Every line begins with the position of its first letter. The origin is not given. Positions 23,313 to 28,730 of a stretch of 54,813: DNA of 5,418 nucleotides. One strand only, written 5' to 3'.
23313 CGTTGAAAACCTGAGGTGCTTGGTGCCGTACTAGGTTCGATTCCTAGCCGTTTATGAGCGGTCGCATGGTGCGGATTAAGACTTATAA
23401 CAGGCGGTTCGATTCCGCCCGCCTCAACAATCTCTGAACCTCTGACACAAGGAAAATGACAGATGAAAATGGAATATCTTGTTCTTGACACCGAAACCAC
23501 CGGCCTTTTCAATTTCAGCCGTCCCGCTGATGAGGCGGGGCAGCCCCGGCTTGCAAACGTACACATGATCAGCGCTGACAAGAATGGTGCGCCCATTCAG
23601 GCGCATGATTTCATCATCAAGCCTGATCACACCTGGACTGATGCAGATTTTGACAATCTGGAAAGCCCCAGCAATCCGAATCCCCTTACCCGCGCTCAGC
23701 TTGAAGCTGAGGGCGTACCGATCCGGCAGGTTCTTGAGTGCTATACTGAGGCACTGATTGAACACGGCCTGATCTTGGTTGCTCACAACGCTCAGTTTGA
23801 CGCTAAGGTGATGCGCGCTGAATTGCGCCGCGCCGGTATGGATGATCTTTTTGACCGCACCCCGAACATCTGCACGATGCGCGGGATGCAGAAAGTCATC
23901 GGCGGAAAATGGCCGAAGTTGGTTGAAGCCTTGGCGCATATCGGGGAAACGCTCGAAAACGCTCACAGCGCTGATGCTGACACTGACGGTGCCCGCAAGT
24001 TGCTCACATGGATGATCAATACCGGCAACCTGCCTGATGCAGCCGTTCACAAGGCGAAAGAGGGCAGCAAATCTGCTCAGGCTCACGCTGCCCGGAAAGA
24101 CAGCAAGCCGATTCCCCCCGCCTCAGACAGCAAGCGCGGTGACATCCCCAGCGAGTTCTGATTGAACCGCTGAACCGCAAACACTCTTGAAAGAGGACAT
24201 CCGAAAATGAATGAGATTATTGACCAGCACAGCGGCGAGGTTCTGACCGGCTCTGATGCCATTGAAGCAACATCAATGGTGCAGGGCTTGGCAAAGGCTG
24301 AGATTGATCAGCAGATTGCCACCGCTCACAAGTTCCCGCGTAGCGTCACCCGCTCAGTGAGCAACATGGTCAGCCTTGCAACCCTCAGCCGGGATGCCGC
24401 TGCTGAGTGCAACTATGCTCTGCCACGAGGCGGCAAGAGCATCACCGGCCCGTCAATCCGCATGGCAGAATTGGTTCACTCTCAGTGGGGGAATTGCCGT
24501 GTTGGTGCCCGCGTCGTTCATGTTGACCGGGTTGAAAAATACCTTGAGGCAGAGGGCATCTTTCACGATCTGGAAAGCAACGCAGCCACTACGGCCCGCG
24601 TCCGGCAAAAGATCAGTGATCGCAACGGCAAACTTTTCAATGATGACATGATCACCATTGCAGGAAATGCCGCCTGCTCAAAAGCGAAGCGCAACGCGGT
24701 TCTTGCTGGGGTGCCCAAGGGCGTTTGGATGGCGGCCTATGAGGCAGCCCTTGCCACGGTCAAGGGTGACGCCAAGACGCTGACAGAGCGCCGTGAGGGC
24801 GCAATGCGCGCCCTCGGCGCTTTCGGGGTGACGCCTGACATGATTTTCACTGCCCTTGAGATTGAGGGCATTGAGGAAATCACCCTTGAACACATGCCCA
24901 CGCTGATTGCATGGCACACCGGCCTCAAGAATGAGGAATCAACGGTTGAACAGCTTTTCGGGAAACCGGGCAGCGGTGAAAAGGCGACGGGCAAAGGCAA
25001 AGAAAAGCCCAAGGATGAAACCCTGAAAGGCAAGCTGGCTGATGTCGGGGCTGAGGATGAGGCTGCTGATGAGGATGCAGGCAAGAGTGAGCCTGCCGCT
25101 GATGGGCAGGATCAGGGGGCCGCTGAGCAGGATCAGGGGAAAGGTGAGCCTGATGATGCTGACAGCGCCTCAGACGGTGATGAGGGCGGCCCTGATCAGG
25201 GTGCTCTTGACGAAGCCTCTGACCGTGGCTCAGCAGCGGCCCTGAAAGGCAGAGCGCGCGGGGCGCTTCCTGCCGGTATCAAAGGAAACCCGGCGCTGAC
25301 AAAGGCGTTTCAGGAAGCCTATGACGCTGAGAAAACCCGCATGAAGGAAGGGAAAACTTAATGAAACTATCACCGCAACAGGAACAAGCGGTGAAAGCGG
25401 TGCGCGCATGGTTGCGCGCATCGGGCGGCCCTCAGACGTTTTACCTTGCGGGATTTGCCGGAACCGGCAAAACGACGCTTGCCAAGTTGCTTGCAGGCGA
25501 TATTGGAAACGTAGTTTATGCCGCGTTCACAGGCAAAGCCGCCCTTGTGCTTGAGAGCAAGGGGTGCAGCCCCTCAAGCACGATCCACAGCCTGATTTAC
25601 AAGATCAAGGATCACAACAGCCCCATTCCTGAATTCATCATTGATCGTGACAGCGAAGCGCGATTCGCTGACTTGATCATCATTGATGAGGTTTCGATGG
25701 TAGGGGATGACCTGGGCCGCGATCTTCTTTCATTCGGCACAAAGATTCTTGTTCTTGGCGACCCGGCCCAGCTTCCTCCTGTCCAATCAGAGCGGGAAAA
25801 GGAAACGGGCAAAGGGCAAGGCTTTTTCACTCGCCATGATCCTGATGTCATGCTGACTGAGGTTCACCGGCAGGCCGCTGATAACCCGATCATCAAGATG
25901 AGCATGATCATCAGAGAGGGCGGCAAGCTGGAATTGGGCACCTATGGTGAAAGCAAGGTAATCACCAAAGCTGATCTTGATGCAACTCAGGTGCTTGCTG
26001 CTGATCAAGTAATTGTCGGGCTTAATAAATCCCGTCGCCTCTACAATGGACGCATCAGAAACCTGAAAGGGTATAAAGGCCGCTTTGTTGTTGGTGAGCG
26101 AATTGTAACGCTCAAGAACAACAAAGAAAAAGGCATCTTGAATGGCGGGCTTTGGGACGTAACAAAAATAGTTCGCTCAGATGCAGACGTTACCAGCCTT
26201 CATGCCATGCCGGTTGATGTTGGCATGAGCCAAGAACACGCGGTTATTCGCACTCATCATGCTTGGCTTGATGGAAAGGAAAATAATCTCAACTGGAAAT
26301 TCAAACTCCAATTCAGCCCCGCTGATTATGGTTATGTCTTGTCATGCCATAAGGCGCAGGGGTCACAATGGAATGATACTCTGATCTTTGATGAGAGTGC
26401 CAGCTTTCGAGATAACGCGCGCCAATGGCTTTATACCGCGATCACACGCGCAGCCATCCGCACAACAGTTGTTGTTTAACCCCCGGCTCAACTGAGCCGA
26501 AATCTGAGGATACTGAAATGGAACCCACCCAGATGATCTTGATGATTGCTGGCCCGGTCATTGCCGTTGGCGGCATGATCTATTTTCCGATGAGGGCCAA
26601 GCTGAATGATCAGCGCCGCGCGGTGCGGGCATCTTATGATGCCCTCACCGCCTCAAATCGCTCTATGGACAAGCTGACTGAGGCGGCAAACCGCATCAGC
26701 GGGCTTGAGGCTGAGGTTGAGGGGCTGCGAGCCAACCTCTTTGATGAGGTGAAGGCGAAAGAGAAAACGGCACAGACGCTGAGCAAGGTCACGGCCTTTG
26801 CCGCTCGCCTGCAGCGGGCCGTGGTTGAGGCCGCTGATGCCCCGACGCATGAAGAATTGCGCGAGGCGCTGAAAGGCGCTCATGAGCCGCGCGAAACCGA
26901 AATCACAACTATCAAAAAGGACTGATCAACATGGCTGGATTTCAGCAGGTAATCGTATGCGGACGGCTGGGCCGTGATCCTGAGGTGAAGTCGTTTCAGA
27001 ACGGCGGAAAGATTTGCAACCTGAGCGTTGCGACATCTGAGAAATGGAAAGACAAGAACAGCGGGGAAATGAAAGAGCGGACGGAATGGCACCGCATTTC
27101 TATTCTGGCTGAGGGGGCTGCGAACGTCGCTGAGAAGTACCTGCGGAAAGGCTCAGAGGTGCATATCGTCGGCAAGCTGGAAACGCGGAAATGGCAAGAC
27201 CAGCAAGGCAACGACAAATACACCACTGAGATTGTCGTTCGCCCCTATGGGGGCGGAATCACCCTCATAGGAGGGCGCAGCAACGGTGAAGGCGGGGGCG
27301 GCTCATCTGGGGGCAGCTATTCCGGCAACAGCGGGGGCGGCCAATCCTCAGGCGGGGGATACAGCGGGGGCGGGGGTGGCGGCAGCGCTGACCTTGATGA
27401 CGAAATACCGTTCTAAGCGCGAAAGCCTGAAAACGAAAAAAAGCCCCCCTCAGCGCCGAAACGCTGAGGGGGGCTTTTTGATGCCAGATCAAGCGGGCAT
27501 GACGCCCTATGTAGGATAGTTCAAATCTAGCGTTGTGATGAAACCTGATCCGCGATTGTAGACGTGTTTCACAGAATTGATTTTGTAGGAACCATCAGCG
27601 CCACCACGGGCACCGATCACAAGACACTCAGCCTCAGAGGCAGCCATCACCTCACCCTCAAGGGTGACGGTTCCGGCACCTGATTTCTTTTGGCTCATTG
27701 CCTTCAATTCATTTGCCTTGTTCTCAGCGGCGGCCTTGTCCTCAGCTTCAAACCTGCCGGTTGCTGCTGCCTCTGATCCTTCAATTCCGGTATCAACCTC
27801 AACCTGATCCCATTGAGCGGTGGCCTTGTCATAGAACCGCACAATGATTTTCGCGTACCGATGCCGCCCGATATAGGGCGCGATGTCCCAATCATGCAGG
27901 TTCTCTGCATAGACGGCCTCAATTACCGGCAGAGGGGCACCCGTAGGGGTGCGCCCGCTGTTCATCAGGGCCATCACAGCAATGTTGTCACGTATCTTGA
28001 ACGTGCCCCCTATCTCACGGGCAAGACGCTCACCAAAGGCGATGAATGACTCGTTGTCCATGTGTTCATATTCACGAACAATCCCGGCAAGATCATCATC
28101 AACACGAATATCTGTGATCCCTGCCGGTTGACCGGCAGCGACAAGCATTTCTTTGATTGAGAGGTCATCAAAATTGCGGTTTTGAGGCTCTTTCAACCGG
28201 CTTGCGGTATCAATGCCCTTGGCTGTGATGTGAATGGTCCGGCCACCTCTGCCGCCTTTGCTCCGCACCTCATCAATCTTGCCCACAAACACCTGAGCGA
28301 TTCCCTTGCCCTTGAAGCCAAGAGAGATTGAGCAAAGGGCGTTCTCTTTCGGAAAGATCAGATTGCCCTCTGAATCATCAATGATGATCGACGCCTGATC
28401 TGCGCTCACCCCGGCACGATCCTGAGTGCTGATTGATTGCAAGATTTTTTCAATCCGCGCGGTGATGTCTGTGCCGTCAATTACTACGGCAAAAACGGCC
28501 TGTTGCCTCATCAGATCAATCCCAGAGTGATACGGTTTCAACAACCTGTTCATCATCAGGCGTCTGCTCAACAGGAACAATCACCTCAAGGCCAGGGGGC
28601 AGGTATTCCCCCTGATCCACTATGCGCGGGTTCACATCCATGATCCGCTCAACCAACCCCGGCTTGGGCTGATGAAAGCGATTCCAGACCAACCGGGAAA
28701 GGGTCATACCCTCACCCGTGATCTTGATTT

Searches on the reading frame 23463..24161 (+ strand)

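Call 41: search_protein_families(library=pfam, proteins=[window:23463-24161:+], max_evalue=0.01)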
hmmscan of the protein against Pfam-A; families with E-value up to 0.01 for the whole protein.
window:23463-24161:+ (232 aa): 1 family
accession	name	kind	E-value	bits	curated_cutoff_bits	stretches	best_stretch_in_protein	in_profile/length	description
PF00929.31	RNase_T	-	1.8e-08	35.5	24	1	98-175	80-158/164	Exonuclease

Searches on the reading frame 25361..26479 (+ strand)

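Call 41: search_protein_families(library=pfam, proteins=[window:25361-26479:+], max_evalue=0.01)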
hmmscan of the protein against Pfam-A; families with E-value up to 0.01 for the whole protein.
window:25361-26479:+ (372 aa): 11 families
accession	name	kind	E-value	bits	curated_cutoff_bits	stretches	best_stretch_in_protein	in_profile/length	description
PF13604.12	AAA_30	-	2.8e-23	83.1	27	1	3-203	2-188/191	AAA domain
PF13538.12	UvrD_C_2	-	1.8e-14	53.8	27.4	1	323-369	1-50/52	UvrD-like helicase C-terminal domain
PF13245.12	AAA_19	-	3e-14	53.8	25.1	1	25-141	12-132/134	AAA domain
PF05970.20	PIF1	-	3.2e-09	37.1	25.9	1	3-148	2-162/223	PIF1-like helicase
PF01443.25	Viral_helicase1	-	5.7e-06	26.7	21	0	29-160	3-123/228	Viral superfamily 1 RNA helicase core domain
PF13401.12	AAA_22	-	0.00073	20.3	27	1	26-125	7-107/130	AAA domain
PF18335.7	SH3_13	-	0.0012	19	41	1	236-273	20-57/65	ATP-dependent RecD-like DNA helicase SH3 domain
PF00004.35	AAA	-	0.0017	19.2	21.2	1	28-111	2-66/131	ATPase family associated with various cellular activities (AAA)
PF00931.28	NB-ARC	-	0.0025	17.6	23.5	1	7-45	1-39/248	NB-ARC domain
PF24883.2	NPHP3_N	-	0.0036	17.9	24.8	1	13-93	11-90/164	Nephrocystin 3, N-terminal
PF13191.12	AAA_16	-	0.0074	17.2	32.6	0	8-50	6-50/167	AAA ATPase domain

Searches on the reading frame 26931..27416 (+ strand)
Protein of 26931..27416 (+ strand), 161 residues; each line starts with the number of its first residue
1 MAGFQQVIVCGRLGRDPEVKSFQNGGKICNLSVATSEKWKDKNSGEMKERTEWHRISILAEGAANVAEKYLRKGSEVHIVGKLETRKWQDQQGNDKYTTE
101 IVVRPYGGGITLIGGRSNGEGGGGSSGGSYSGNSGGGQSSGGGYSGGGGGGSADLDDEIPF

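Call 41: search_protein_families(library=pfam, proteins=[window:26931-27416:+], max_evalue=0.01)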
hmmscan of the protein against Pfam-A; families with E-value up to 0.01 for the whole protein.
window:26931-27416:+ (161 aa): 1 family
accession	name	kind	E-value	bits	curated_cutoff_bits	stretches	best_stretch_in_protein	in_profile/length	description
PF00436.31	SSB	-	3e-32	111.2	26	1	5-104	2-99/104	Single-strand binding protein family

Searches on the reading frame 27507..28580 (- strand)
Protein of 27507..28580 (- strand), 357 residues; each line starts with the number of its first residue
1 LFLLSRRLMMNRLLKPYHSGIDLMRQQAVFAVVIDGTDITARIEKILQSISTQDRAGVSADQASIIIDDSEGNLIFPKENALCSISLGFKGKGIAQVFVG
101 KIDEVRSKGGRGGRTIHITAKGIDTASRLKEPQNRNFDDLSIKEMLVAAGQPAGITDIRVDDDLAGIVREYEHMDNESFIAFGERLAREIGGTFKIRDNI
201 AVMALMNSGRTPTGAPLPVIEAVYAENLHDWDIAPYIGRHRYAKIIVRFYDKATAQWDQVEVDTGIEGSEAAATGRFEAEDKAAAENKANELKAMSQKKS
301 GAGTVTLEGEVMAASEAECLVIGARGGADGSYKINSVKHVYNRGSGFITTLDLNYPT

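Call 41: search_protein_families(library=pfam, proteins=[window:27507-28580:-], max_evalue=0.01)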
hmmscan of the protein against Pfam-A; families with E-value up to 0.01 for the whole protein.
window:27507-28580:- (357 aa): 1 family
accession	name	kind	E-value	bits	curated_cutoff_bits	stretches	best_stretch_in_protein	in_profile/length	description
PF05954.17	Phage_GPD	-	0.00099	18.8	30.1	1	93-341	40-301/305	Phage tail baseplate hub (GPD)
